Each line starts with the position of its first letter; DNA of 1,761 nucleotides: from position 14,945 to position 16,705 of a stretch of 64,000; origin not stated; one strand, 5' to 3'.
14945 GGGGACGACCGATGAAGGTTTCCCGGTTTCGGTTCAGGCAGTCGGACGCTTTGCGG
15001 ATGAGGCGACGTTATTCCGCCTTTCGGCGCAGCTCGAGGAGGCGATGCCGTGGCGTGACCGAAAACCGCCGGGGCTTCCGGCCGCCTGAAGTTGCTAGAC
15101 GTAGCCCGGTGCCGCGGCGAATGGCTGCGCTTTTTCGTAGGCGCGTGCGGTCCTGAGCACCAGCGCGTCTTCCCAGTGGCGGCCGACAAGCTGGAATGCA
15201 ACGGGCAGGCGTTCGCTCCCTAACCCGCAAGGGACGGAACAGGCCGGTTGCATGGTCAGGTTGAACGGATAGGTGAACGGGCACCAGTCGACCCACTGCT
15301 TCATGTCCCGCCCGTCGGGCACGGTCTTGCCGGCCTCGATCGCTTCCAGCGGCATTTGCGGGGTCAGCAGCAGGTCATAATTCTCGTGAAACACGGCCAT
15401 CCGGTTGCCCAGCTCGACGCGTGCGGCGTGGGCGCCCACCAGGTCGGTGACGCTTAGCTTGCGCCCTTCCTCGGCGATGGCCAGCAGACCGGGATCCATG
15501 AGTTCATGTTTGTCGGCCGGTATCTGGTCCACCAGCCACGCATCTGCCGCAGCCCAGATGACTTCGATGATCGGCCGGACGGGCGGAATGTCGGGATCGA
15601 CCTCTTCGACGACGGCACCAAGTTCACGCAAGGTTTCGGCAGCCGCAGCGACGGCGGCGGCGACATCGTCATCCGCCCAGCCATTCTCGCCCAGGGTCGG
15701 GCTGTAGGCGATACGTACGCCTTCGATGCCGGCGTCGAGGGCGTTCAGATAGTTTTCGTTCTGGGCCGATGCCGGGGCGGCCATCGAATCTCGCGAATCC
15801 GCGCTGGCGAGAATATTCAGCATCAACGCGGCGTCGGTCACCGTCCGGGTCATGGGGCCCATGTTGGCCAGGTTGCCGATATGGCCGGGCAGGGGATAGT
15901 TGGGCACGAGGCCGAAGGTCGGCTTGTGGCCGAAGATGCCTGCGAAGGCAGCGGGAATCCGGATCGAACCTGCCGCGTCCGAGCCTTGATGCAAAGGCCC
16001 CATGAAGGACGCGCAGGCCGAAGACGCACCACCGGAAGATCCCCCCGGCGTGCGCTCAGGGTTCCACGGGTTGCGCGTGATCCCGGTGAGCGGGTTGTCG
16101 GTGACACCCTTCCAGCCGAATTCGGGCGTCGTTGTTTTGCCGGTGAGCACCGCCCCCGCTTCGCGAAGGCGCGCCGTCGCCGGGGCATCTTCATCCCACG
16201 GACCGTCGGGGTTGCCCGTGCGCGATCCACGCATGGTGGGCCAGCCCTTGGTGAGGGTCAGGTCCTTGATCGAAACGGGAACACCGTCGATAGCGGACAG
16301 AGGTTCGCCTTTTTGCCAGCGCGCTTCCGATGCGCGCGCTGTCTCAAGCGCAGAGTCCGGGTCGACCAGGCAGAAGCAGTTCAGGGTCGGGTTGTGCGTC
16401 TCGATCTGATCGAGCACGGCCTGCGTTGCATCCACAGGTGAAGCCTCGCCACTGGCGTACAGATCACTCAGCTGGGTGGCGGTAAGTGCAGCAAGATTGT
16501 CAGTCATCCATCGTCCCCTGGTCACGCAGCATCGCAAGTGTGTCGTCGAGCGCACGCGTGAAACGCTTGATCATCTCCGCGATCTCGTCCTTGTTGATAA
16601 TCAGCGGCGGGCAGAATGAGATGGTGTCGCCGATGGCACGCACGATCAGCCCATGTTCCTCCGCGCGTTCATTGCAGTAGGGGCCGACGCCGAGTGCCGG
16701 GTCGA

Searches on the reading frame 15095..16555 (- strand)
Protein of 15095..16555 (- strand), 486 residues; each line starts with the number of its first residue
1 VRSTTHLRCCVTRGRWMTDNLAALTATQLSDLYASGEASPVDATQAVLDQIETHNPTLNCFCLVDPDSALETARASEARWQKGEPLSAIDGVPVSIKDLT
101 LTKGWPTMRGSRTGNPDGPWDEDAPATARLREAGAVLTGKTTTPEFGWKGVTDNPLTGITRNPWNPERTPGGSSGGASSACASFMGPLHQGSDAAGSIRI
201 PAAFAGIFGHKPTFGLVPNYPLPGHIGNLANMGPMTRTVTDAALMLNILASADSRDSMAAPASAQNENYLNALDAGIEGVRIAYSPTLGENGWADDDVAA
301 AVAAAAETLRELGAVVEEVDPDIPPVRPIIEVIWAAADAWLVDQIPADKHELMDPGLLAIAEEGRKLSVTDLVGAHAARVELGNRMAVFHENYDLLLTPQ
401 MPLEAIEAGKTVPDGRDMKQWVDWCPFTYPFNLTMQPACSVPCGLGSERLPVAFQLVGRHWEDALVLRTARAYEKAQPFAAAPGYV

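Call 42: search_protein_families(library=pfam, proteins=[window:15095-16555:-], max_evalue=0.00001)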
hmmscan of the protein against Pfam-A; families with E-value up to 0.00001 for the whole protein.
window:15095-16555:- (486 aa): 1 family
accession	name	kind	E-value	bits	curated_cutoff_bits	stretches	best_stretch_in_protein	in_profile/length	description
PF01425.27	Amidase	-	1.2e-93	315.1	27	1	42-467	1-445/445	Amidase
